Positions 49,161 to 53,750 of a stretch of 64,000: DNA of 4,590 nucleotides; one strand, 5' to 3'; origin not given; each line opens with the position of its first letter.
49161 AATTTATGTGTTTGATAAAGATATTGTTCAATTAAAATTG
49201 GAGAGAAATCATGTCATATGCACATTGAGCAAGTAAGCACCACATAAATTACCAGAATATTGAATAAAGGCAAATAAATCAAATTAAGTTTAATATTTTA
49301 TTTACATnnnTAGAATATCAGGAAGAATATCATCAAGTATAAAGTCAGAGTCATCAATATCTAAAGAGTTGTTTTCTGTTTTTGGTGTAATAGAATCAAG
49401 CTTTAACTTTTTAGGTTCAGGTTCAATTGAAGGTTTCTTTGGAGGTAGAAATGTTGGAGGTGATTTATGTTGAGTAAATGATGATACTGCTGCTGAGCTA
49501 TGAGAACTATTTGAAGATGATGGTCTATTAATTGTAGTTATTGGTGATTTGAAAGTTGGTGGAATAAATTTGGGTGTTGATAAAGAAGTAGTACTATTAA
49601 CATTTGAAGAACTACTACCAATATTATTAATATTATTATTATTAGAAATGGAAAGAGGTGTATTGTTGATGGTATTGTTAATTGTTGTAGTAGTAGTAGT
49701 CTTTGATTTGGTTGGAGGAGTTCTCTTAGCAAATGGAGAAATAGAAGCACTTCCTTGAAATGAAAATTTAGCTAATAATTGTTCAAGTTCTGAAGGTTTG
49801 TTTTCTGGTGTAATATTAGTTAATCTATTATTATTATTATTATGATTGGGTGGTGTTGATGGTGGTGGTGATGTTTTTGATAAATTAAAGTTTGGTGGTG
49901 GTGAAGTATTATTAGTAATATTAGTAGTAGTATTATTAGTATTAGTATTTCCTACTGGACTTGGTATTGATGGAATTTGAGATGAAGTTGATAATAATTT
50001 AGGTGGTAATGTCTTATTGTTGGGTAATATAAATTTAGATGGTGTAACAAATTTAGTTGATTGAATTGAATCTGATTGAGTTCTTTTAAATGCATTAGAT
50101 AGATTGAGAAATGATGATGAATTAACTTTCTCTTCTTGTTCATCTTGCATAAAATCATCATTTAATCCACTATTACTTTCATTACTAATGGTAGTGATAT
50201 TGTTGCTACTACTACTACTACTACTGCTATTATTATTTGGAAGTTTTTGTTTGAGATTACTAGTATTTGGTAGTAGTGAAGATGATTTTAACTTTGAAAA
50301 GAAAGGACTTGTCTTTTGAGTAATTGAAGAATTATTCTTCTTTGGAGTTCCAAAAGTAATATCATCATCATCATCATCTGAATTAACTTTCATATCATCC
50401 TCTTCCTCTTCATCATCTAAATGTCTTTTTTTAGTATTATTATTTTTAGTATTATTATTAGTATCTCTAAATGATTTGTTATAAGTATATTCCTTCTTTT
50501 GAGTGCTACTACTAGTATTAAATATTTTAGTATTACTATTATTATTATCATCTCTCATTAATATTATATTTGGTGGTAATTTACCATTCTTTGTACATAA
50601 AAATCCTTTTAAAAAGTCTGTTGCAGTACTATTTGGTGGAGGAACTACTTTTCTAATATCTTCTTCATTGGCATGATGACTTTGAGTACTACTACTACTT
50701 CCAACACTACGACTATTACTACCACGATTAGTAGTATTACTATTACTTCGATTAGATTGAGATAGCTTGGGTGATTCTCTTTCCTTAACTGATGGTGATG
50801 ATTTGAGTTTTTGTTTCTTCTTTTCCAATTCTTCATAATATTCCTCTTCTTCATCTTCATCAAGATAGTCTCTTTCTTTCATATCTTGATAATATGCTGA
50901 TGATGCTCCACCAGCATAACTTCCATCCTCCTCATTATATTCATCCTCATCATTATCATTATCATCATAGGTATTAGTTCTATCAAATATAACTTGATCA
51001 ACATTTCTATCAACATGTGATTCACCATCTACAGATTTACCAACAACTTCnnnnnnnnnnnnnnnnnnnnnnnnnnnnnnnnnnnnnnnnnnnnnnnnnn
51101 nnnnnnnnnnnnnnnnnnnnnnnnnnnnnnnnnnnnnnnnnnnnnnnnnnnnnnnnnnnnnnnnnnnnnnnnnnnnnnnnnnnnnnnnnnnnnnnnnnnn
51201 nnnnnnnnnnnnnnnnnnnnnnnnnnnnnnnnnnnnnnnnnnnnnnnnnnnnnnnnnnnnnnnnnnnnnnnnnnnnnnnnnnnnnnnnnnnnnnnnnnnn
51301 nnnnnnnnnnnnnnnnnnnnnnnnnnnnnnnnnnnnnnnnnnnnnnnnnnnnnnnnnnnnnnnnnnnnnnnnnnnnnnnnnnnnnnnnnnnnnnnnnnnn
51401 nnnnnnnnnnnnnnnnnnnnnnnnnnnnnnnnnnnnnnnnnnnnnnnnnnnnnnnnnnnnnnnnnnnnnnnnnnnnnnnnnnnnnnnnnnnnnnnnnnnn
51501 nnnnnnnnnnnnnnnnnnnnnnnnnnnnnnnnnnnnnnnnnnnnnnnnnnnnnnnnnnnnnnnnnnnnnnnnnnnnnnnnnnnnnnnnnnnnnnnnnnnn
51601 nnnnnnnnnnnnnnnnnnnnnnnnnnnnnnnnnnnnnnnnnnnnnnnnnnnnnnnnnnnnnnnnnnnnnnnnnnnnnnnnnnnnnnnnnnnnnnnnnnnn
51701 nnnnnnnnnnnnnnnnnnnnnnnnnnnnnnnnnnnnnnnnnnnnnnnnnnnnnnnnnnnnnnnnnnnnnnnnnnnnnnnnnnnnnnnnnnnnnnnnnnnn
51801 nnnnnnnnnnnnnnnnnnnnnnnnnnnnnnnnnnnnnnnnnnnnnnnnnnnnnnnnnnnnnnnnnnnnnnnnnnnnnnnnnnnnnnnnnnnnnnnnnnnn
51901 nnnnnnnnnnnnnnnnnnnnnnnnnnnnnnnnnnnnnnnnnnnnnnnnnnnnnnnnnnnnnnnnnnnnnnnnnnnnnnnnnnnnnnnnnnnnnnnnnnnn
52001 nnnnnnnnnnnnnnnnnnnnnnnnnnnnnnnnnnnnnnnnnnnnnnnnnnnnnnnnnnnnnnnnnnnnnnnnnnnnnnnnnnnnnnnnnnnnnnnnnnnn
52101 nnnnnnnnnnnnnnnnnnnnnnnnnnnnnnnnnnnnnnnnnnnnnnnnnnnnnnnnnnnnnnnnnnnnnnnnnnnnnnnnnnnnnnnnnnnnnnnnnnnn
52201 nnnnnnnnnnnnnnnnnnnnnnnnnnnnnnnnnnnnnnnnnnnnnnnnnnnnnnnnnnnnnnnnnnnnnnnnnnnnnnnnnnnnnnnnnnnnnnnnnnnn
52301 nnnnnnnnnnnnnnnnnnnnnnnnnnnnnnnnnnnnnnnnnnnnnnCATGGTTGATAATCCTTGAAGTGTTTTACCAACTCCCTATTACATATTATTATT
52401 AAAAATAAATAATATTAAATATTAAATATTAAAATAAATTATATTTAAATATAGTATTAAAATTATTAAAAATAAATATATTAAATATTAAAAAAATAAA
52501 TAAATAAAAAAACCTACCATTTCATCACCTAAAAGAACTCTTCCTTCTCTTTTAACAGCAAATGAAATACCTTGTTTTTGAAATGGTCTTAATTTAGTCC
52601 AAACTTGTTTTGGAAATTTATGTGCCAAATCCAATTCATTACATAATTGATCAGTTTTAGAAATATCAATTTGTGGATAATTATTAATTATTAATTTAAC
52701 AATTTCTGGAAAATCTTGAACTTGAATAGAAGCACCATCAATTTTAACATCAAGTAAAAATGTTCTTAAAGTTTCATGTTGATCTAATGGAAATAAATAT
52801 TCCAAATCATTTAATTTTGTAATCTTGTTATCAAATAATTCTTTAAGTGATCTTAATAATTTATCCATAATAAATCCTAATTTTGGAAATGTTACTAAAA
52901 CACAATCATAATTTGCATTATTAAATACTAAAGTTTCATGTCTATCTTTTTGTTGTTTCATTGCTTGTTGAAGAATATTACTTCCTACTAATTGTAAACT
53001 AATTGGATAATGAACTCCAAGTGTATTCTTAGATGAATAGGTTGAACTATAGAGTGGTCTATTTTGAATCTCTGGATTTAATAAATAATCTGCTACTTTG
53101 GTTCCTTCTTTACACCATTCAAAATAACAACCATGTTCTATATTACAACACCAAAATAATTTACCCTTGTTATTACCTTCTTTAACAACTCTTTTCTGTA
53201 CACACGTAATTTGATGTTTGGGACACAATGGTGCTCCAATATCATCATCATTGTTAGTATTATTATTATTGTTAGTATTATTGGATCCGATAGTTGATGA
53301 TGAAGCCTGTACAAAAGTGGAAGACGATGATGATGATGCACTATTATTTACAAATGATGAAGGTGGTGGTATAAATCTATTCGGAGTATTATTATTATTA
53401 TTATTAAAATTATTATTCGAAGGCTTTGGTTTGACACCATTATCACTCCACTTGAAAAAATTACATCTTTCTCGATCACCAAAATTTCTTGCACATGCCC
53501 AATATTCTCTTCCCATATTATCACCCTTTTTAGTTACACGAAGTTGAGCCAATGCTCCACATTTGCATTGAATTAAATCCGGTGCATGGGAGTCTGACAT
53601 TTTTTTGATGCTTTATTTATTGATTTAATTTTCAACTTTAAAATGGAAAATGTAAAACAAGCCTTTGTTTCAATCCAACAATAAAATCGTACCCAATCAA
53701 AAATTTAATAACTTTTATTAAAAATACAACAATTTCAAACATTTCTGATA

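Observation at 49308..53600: SNF2 ATPase with tandem N-terminal GRF zinc fingers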

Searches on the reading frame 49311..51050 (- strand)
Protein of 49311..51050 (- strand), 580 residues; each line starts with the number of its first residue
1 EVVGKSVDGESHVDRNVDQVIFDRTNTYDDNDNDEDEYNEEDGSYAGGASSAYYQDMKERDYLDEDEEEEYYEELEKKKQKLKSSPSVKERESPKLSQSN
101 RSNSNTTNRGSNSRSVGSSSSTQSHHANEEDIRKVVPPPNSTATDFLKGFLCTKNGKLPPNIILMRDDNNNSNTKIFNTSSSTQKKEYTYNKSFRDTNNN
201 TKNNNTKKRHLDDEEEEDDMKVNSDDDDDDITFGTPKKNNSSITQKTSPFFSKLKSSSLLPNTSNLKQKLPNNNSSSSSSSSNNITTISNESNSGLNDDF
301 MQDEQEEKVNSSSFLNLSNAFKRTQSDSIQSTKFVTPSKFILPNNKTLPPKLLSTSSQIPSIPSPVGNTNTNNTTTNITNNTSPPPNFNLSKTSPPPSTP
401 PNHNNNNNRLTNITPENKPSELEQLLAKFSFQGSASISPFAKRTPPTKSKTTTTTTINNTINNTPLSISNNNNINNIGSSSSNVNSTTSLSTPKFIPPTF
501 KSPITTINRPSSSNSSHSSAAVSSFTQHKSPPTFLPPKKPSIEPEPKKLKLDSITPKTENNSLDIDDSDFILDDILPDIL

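Call 8: search_protein_families(library=pfam, proteins=[window:49311-51050:-], max_evalue=10)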
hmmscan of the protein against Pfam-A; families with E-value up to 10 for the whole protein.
seq(580 aa): 0 families

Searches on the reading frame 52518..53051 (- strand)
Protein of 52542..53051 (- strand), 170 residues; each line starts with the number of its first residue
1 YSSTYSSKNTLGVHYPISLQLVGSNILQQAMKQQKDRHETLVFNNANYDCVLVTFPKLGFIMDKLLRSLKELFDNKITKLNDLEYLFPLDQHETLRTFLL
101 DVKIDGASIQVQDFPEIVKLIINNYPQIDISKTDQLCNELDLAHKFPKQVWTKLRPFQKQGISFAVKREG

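Call 8: search_protein_families(library=pfam, proteins=[window:52542-53051:-], max_evalue=10)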
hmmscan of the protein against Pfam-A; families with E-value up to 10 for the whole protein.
seq(170 aa): 0 families

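Call 32: predict_structure(alignment_id=A3)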
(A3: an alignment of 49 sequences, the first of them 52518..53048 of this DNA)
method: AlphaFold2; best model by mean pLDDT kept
length: 177 residues; sequences in the alignment: 49
mean_pLDDT: 86.0   pTM: 0.71
mean pLDDT of the five models: 86.0, 85.0, 83.4, 82.8, 82.1
residues with pLDDT >= 90: 104; 70-90: 54; 50-70: 10; < 50: 9
segments of 3 or more residues with pLDDT < 50: 37-44
pLDDT, mean of each block of 10 residues (from residue 1): 77 90 79 59 63 93 94 92 93 95 89 90 80 94 95 93 92 79
secondary structure, 60 per line:
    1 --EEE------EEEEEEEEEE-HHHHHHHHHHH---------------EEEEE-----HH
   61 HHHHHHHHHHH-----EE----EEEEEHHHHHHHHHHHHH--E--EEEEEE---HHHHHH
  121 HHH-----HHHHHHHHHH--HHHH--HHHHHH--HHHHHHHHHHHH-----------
elements in order: E3-5 E12-21 H23-33 E49-53 H59-71 E83-87 H88-100 E106-111 H115-123 H129-138 H141-144 H147-152 H155-166

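Call 34: fold_search(model_id=the predicted structure, library=pdb)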
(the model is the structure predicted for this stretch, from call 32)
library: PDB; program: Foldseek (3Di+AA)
matches with E <= 10: 238; with E <= 0.001: 0
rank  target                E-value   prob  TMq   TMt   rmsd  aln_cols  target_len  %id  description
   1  3j81_m                3.7e-01  0.30  0.28  0.44   6.2       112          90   12  CryoEM structure of a partial yeast 48S preinitiation complex (released 2014-11-05)
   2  6zp4_Z                3.9e-01  0.35  0.27  0.40   6.4       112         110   14  SARS-CoV-2 Nsp1 bound to a human 43S preinitiation ribosome complex - state 2 (released 2020-07-29)
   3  7sns_B                4.2e-01  0.13  0.19  0.19  14.3        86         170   15  1.55A Resolution Structure of NanoLuc Luciferase (released 2022-11-16)
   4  8ppl_Ip               4.7e-01  0.30  0.29  0.43   5.9       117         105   16  MERS-CoV Nsp1 bound to the human 43S pre-initiation complex (released 2023-10-18)
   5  4z1z_B                4.7e-01  0.10  0.21  0.15  13.2       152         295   16  Crystal Structure of Meganuclease I-SmaMI Bound to Uncleaveable DNA with a TTCT Central Four (released 2016-03-30)
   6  8bo9_C                5.7e-01  0.08  0.17  0.17  17.4        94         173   16  NanoLuc-D9R/H57A/K89R mutant complexed with azacoelenterazine bound in intra-barrel catalytic site (released 2023-09-27)
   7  8aqh_A                6.1e-01  0.11  0.19  0.20  15.9        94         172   17  NanoLuc-Y94A luciferase mutant (released 2023-08-23)
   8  7snw_A                6.1e-01  0.10  0.18  0.19  13.7        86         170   15  1.80A Resolution Structure of NanoLuc Luciferase with Bound Inhibitor PC 16026576 (released 2022-11-16)
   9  5e5o_A                6.1e-01  0.08  0.18  0.13  13.6       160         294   14  I-SmaMI bound to uncleaved DNA target in the presence of Calcium ions (released 2016-01-13)
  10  7snx_A                6.5e-01  0.09  0.18  0.19  14.8        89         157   17  1.70A Resolution Structure of NanoBiT Complementation Reporter Complex of LgBit and SmBiT Subunits (released 2022-11-16)
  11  3iez_B                6.5e-01  0.03  0.11  0.15  13.6       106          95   19  Crystal structure of the RasGAP C-terminal (RGC) domain of IQGAP2 (released 2009-11-03)
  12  4z1z_A                7.9e-01  0.06  0.19  0.13  14.0       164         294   14  Crystal Structure of Meganuclease I-SmaMI Bound to Uncleaveable DNA with a TTCT Central Four (released 2016-03-30)
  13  5jbh_1                8.4e-01  0.33  0.30  0.55   5.5       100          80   11  Cryo-EM structure of a full archaeal ribosomal translation initiation complex in the P-IN conformation (released 2016-12-07)
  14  4uer_F                8.4e-01  0.30  0.29  0.54   5.6       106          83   12  40S-eIF1-eIF1A-eIF3-eIF3j translation initiation complex from Lachancea kluyveri (released 2015-02-11)
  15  5t2h_A                8.4e-01  0.06  0.20  0.13  13.0       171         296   15  Engineered variant of I-OnuI meganuclease targeting the Human TCRa gene; harbors 43 point mutations relative to wild-t (released 2017-05-03)
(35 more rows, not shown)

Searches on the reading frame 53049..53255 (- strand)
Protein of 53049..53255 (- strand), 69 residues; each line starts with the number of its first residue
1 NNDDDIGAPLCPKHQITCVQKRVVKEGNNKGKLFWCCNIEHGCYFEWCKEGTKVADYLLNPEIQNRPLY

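Call 8: search_protein_families(library=pfam, proteins=[window:53049-53255:-], max_evalue=10)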
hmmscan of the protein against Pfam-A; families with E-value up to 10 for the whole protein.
seq(69 aa): 1 family
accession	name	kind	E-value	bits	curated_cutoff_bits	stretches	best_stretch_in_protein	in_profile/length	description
PF06839.17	Zn_ribbon_GRF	-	8.6e-08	32.6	25.9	1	9-50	1-44/45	GRF zinc finger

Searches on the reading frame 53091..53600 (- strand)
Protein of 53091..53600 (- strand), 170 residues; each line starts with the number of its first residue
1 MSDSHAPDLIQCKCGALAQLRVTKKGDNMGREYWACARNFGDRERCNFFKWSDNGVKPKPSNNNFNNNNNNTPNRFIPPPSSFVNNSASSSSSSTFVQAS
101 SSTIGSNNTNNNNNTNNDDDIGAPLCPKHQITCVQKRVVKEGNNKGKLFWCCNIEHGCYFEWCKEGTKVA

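Call 58: search_solved_structures(query=window:53091-53600:-, max_evalue=1, show_alignments=4)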
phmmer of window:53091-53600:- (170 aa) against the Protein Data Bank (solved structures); distinct sequences matched with E-value up to 1: 3.
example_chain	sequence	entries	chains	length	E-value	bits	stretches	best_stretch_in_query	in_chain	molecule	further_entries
7jl5_A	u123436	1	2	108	9.7e-11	45.2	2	122-163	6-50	Endonuclease 8-like 3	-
7omk_A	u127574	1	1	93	3.3e-10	43.4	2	123-163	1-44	Endonuclease 8-like 3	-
5u6z_A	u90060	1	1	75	0.0011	22.1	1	19-52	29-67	DNA-(apurinic or apyrimidinic site) lyase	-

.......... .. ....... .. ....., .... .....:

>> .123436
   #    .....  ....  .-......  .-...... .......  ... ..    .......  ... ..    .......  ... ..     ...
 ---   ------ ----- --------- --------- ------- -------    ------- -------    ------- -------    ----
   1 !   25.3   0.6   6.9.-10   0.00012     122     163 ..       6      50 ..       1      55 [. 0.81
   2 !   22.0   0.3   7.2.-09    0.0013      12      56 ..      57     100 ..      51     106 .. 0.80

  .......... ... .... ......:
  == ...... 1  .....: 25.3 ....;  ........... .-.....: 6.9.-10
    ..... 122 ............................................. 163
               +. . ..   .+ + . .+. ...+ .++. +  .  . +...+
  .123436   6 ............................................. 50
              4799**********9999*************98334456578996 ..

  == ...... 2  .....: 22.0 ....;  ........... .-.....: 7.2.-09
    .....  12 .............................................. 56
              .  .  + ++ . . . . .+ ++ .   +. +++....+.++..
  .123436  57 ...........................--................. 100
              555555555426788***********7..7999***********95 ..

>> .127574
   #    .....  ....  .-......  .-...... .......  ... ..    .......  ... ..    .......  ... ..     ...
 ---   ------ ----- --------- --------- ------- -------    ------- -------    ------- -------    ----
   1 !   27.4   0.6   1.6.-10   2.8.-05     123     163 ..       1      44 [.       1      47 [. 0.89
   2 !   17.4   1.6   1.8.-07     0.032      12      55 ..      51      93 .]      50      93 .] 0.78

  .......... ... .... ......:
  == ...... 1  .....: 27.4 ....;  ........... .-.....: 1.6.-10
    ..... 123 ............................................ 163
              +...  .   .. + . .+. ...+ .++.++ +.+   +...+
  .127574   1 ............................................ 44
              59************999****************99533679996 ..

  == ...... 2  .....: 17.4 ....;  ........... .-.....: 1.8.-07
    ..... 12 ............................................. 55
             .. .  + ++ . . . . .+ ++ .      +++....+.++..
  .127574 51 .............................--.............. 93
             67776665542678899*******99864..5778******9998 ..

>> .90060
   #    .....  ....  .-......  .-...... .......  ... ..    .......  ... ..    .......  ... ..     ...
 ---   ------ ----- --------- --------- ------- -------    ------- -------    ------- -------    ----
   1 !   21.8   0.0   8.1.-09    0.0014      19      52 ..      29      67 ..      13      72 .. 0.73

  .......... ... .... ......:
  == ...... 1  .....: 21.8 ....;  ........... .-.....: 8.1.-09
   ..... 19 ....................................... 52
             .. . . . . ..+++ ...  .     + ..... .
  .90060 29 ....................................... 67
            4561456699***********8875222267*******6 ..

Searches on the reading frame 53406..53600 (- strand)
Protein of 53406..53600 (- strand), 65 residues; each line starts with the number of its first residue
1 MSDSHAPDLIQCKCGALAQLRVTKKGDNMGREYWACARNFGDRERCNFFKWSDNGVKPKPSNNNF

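Call 8: search_protein_families(library=pfam, proteins=[window:53406-53600:-], max_evalue=10)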
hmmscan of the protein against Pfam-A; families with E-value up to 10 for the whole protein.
seq(65 aa): 2 families
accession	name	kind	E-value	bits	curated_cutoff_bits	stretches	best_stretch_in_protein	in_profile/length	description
PF06839.17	Zn_ribbon_GRF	-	4.7e-13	49.5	25.9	1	11-54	2-44/45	GRF zinc finger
PF23549.1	Zn_ribbon_GRF_2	-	0.0097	16.1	27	1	12-38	4-34/45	GRF-like zinc ribbon domain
